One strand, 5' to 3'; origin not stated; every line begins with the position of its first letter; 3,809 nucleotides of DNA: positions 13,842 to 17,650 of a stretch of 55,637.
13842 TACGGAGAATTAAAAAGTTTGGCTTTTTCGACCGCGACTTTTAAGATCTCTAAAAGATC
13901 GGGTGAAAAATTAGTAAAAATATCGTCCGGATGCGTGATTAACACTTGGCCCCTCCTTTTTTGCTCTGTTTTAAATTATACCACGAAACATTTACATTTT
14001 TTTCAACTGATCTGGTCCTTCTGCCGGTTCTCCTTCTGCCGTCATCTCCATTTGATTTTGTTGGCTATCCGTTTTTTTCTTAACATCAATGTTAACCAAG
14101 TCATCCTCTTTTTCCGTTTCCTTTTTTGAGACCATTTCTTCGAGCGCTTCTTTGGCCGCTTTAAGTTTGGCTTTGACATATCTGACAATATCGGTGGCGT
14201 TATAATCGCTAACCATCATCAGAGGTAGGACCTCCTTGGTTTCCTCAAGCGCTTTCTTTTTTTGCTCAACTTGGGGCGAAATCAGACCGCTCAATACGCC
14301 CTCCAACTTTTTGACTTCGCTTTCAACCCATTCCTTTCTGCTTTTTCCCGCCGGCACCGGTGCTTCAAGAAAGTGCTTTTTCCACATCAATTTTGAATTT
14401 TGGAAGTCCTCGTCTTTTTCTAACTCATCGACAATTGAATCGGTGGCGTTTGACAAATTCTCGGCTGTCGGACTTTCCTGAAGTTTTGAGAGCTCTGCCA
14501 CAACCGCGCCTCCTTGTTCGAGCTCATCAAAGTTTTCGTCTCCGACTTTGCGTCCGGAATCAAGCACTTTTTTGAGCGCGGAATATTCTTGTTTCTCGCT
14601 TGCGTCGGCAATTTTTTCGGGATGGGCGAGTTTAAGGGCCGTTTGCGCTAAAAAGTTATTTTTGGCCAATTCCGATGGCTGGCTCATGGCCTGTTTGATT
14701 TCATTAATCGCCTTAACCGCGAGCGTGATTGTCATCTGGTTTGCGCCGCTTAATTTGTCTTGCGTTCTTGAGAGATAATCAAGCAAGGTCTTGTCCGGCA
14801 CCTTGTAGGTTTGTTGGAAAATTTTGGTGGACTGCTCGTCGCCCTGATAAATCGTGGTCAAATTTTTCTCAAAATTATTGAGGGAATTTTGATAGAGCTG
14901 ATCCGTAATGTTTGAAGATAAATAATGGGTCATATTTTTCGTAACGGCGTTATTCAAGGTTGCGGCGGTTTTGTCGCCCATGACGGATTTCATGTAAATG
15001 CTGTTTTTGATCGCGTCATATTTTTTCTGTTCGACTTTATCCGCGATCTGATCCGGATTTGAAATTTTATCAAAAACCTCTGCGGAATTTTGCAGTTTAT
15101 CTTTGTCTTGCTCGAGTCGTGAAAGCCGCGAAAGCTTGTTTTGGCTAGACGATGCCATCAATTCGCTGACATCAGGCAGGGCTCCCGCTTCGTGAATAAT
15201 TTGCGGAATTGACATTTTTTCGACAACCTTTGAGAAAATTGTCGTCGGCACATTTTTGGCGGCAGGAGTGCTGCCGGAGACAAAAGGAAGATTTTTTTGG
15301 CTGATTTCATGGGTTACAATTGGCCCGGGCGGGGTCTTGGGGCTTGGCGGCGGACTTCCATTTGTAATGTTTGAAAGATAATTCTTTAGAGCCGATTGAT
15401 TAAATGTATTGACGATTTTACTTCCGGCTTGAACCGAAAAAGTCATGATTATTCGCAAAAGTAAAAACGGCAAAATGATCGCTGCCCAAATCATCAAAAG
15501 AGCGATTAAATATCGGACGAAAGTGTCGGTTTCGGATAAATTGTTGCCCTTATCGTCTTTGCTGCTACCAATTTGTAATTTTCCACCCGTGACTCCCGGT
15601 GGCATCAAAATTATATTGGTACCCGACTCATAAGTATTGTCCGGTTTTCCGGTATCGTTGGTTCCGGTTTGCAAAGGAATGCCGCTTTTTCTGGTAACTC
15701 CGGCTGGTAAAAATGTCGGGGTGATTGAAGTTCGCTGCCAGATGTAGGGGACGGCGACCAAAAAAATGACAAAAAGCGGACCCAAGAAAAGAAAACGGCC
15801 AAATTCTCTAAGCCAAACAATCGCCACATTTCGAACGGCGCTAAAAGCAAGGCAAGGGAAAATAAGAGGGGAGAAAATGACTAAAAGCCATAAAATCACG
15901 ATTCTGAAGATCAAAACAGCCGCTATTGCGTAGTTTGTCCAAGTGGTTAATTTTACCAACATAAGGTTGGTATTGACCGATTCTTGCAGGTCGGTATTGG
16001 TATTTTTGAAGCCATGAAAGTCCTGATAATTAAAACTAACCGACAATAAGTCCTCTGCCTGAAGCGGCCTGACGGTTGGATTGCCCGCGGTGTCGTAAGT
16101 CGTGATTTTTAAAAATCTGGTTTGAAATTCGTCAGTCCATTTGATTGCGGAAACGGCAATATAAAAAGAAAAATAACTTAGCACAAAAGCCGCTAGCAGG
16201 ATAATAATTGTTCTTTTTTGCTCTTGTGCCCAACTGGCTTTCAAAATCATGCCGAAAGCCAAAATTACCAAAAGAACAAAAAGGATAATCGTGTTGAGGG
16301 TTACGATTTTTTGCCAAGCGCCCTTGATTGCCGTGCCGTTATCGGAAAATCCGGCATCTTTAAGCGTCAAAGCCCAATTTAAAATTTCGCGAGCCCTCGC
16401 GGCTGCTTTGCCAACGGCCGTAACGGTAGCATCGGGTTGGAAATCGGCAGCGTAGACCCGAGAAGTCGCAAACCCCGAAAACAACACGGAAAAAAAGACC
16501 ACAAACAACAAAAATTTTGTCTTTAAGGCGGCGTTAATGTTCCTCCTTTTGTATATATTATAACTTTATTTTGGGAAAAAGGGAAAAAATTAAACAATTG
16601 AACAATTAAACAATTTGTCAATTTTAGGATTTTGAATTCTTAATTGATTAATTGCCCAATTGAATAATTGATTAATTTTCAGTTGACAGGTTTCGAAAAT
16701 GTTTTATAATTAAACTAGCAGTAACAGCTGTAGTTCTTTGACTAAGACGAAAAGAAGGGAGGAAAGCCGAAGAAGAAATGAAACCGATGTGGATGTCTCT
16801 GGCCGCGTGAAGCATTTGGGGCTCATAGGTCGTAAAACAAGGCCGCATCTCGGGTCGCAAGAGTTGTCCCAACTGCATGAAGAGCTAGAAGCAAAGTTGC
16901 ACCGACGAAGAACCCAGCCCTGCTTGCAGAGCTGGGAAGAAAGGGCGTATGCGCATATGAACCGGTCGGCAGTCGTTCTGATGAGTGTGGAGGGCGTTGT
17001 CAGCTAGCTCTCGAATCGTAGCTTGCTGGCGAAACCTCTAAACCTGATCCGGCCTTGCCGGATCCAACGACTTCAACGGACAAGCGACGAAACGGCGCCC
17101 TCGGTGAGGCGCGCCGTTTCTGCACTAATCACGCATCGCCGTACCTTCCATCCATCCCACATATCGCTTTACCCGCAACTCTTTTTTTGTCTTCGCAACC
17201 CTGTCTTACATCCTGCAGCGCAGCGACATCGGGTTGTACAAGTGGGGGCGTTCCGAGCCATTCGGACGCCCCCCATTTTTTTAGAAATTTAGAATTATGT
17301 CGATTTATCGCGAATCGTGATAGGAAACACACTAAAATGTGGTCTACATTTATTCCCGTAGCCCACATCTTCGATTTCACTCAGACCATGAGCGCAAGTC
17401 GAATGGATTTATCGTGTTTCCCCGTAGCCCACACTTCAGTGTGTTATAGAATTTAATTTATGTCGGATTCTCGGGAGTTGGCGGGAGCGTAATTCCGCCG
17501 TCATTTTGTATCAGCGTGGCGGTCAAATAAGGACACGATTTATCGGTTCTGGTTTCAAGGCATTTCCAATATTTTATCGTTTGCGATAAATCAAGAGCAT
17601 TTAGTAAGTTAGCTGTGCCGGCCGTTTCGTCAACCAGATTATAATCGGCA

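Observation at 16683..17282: Second ORF-free GC-rich unit (about 566 nt) with a perfect consensus promoter and a strong terminator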

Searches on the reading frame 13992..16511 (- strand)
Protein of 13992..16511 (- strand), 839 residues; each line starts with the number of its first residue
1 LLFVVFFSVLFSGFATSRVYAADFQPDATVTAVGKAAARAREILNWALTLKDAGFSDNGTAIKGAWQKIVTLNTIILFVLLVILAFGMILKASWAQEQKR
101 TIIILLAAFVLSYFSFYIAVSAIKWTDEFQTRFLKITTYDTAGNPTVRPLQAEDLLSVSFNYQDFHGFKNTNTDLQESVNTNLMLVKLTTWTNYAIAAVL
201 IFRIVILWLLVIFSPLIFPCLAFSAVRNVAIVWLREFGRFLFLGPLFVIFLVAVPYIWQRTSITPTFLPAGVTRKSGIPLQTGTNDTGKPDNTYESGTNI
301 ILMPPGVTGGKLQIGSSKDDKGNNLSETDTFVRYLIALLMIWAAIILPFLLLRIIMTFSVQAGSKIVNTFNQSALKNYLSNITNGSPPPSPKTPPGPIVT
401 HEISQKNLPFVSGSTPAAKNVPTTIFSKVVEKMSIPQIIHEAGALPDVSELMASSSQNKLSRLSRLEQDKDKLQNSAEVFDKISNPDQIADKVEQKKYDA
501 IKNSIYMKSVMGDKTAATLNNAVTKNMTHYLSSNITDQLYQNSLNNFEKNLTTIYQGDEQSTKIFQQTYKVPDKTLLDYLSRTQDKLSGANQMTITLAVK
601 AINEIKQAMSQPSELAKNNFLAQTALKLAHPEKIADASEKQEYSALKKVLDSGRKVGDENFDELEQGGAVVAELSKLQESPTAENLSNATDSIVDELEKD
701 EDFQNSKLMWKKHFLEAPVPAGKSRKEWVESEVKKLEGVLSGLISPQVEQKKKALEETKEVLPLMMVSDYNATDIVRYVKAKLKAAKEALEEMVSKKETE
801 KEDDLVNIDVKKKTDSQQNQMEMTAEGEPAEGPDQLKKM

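Call 11: search_protein_families(library=pfam, proteins=[window:13992-16511:-])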
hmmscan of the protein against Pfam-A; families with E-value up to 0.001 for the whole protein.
window:13992-16511:- (839 aa): 0 families

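Call 15: find_related_loci(query=window:13992-16511:-, collection=genome_contigs, flank=5000)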
Query window:13992-16511:- (839 aa) in genome_contigs; peptide patterns used: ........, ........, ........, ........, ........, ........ (x = any residue, [..] = any of these).
58 stretches matched a pattern, but none encodes a relative of the query by tblastn (E <= 1e-3).
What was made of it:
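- Tried and rejected: A GTDB scan with the neighbouring 839-aa protein gave no relatives (call 15).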

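Call 18: find_homologous_proteins(query=window:13992-16511:-, max_evalue=0.00001)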
Query window:13992-16511:- (839 aa): 35 proteins with E <= 0.00001 among 8000 candidates.
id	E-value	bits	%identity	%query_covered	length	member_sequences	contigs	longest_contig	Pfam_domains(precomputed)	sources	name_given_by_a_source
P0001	0.0e+0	1836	100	100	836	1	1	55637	-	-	-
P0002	0.0e+0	1233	66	99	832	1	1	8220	-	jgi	jgi:hypothetical protein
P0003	0.0e+0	1230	66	98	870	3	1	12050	-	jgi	-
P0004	0.0e+0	1213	66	98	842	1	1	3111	-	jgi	-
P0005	0.0e+0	1041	58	95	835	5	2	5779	-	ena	-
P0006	8.7e-166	571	40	76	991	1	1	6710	-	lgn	-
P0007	1.2e-165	571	38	96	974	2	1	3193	-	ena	-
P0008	7.2e-165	568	40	76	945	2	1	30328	-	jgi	-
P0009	2.1e-164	567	39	80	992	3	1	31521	-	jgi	-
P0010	4.4e-164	566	38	87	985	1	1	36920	PF04610.20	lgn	-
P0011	5.0e-164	565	38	78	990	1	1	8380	-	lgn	-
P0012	7.4e-163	562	38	81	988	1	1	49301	-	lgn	-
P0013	1.4e-161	557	36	90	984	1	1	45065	-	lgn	-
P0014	3.0e-159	550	38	76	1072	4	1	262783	-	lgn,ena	-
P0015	4.3e-158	546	39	80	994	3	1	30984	-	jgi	-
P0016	8.9e-155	535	38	95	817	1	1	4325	-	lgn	-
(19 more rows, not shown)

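Call 19: find_encoding_contigs(protein=P0002, flank=6000, max_places=4)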
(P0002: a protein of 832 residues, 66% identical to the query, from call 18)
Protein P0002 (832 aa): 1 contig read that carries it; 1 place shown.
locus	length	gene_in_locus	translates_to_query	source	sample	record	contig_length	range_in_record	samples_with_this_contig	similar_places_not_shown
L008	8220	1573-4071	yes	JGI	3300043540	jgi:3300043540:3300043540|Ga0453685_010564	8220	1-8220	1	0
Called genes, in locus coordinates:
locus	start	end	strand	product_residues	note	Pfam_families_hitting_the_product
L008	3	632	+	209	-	?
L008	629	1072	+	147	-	-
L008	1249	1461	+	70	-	-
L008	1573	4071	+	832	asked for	-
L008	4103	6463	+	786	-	PF02861:Clp_N (weak), PF23569:NBD_SMAX1, PF00004:AAA, PF17871:AAA_lid_9, PF07724:AAA_2, PF00004:AAA, PF07728:AAA_5, PF10431:ClpB_D2-small, +8 more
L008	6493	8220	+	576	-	?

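Call 20: find_encoding_contigs(protein=P0003, flank=6000, max_places=4)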
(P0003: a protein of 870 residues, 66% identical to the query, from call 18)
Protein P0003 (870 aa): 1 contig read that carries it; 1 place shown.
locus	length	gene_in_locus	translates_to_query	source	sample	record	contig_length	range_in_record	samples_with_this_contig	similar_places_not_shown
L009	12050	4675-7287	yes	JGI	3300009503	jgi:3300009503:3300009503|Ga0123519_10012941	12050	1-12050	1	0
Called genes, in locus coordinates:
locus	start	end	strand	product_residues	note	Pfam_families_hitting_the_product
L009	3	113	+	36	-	?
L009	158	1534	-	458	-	PF00772:DnaB, PF13481:AAA_25, PF03796:DnaB_C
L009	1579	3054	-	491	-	PF05496:RuvB_N (weak), PF13191:AAA_16 (faint), PF13177:DNA_pol3_delta2, PF00004:AAA, PF07728:AAA_5, PF13173:AAA_14 (faint), PF13401:AAA_22 (weak), PF22608:DNAX_ATPase_lid (faint)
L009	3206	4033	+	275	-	PF00216:Bac_DNA_binding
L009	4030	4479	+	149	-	-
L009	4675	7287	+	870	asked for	-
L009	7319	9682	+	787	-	PF02861:Clp_N, PF23569:NBD_SMAX1, PF00004:AAA, PF17871:AAA_lid_9, PF07724:AAA_2, PF00004:AAA, PF07728:AAA_5, PF10431:ClpB_D2-small, +7 more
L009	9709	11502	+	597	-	-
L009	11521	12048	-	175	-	?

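Call 21: find_encoding_contigs(protein=P0005, flank=6000, max_places=4)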
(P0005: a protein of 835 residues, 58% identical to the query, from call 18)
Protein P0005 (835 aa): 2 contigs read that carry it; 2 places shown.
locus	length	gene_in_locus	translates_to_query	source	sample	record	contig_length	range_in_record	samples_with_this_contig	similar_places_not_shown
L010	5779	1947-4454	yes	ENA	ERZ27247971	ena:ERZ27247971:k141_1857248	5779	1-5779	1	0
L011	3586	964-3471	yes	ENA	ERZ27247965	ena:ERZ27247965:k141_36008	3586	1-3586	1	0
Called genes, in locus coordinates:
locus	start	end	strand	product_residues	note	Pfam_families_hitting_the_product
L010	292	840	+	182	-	-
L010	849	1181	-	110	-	PF09685:MamF_MmsF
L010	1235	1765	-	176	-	PF13238:AAA_18, PF13207:AAA_17 (weak)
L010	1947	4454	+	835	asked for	-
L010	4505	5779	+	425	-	?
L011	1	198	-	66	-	?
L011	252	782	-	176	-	PF13238:AAA_18, PF13207:AAA_17 (weak)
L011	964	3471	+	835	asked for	-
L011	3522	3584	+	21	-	?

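Call 74: find_encoding_contigs(protein=P0014, flank=6000, max_places=2)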
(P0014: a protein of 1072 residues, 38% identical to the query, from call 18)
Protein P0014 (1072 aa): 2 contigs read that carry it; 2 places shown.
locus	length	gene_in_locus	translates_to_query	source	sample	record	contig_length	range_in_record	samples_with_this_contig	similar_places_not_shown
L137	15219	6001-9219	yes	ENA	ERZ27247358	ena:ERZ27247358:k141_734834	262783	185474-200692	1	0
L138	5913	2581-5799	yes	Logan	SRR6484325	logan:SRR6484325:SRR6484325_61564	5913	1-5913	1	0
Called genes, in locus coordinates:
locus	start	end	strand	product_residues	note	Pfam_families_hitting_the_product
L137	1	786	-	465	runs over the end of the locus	PF01368:DHH, PF02272:DHHA1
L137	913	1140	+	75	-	PF01649:Ribosomal_S20p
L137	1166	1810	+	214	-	PF10502:Peptidase_S26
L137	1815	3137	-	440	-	PF00188:CAP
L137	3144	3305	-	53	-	-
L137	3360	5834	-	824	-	-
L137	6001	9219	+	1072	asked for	-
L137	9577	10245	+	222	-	-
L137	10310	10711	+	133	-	-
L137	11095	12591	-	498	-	PF20990:DUF2207_C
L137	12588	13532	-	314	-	PF06144:DNA_pol3_delta, PF21694:DNA_pol3_delta_C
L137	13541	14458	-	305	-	PF02739:5_3_exonuc_N, PF01367:5_3_exonuc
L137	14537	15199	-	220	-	-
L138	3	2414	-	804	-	?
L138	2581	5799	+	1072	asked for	-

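Call 75: find_encoding_contigs(protein=P0016, flank=6000, max_places=2)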
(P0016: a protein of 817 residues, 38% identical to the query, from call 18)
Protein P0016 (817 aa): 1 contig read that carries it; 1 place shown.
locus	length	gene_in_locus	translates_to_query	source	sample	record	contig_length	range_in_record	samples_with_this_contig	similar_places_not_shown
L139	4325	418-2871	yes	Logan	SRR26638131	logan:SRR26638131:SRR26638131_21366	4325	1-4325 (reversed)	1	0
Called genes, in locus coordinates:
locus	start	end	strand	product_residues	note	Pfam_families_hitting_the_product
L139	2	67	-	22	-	?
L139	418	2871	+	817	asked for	-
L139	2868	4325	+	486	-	?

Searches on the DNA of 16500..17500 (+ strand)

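Call 4: search_rna_families(source=window, start=16500, end=17500, threshold=evalue, max_evalue=10, show_alignments=3)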
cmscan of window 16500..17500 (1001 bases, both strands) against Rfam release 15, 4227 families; matches with E-value up to 10: 9.
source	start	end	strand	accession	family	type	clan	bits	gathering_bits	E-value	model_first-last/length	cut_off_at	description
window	16574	16690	+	RF00885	MIR821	Gene; miRNA;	-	26.1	249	0.015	1-275/275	no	MIR821 microRNA precursor family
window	16500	16572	+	RF02846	Ref84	Gene; antisense;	-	20.4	52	8.1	1-87/87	no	Enterococcus sRNA 84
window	16602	16663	-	RF03938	mir-4662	Gene; miRNA;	-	19.4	97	0.75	1-67/67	no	mir-4662 microRNA precursor family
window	16620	16701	+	RF01218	snR41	Gene; snRNA; snoRNA; CD-box;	CL00068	19.2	50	3.3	1-111/111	no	Small nucleolar RNA snR41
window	16593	16649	+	RF02303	TtnuCD28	Gene; snRNA; snoRNA; CD-box;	-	18.6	70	8.9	1-64/64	no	Tetrahymena snoRNA TtnuCD28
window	16593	16672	+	RF04069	MIR6135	Gene; miRNA;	-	18.4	99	6.3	1-122/122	no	MIR6135 microRNA precursor family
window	16592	16673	-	RF04069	MIR6135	Gene; miRNA;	-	17.8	99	9.1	1-122/122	no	MIR6135 microRNA precursor family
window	16602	16663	+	RF03938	mir-4662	Gene; miRNA;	-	16.8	97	4.2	1-67/67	no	mir-4662 microRNA precursor family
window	16590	16667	-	RF03569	mir-7973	Gene; miRNA;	-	15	90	8.5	1-74/74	no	mir-7973 microRNA precursor family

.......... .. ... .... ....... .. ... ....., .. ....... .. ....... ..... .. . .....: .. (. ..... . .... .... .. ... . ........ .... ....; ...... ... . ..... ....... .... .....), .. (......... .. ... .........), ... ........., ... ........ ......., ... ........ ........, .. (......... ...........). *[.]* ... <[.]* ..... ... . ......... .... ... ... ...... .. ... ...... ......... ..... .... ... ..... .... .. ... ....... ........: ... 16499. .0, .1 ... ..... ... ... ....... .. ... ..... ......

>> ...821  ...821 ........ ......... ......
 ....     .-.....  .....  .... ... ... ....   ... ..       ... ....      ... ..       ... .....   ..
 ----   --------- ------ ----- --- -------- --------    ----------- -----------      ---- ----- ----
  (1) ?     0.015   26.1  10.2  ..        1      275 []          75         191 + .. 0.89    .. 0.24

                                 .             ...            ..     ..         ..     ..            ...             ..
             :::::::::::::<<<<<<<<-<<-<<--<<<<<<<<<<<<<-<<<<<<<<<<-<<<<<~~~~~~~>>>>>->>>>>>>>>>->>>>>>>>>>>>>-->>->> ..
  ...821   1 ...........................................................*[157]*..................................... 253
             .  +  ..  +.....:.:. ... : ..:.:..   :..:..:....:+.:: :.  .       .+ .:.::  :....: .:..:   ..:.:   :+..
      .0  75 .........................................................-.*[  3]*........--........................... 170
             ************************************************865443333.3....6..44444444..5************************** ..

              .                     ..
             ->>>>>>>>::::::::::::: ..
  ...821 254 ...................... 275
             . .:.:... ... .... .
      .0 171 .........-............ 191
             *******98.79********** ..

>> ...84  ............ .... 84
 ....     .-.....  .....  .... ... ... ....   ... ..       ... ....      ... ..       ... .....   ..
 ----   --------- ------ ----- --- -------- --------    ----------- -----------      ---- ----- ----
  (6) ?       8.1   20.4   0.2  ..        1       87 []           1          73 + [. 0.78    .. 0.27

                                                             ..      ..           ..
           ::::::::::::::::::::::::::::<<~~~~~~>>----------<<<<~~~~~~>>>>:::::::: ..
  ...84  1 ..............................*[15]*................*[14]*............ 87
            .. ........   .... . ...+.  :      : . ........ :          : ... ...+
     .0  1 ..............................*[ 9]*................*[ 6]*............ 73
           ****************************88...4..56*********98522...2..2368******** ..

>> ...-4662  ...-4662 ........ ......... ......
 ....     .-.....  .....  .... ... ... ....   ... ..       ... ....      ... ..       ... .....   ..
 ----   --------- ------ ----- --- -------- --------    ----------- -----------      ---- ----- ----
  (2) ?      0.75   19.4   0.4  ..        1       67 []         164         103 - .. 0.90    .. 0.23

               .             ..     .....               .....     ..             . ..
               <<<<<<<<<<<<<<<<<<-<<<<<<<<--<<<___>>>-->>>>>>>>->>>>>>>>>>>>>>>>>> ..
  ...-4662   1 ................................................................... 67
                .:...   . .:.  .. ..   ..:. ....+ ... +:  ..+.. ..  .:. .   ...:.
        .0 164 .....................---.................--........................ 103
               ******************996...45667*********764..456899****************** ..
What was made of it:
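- On ROOL / GOLLD / OLE / raiA / HEARO and all other Rfam 15 families: Call 4 (E<=10, 16500-17500, relaxed filters) gave no hit inside 16717-17282; its only matches were low-complexity hits in the AT-rich upstream array.
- On RNase P RNA / 6S RNA / SRP RNA: No Rfam match even at E<=10 (call 4).
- On Hammerhead ribozyme: No Rfam hammerhead hit (call 4).
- There is no Rfam hit at E<=10 (call 4).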

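Call 26: search_dna_similar(query=window:16683-17290:+, collection=phages, mode=distant, max_evalue=0.01)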
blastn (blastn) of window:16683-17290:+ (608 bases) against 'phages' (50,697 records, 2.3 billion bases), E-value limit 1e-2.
No match.

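Call 27: search_dna_similar(query=window:16683-17290:+, collection=plasmids, mode=distant, max_evalue=0.01)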
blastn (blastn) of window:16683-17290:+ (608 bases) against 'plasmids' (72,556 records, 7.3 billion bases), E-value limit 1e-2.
No match.
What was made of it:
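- Tried and rejected: Phage and plasmid blastn in distant mode (calls 26, 27).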

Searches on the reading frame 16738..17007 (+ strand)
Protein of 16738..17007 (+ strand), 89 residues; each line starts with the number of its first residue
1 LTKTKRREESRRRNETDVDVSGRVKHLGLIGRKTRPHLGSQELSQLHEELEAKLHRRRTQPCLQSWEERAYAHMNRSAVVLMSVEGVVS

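Call 40: list_cluster_members(proteins=[L003:1097-1336:+, window:16738-17007:+, window:17055-17456:+, window:17023-17292:+, window:16672-16878:-, window:9184-9657:+, window:9172-9585:-])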
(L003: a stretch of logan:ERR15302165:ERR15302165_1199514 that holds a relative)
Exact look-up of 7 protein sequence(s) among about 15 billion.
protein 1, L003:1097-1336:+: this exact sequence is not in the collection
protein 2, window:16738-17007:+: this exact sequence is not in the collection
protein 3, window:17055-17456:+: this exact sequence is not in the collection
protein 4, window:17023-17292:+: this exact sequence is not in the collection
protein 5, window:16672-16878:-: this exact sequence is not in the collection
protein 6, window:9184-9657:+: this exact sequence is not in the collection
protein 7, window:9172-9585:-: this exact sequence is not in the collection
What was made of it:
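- Tried and rejected: The result carries little weight because none of the unit's ORFs is in that collection (call 40).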

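Call 67: search_protein_representatives(protein=window:16738-17004:+)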
Query: 89 residues. Proteins with E-value up to 0.001 (for the whole library): 1; up to 1e-10: 0; up to 1e-30: 0. The best 1 are listed.
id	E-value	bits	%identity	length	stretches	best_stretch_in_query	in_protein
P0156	1.7e-04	38.2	36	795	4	40-70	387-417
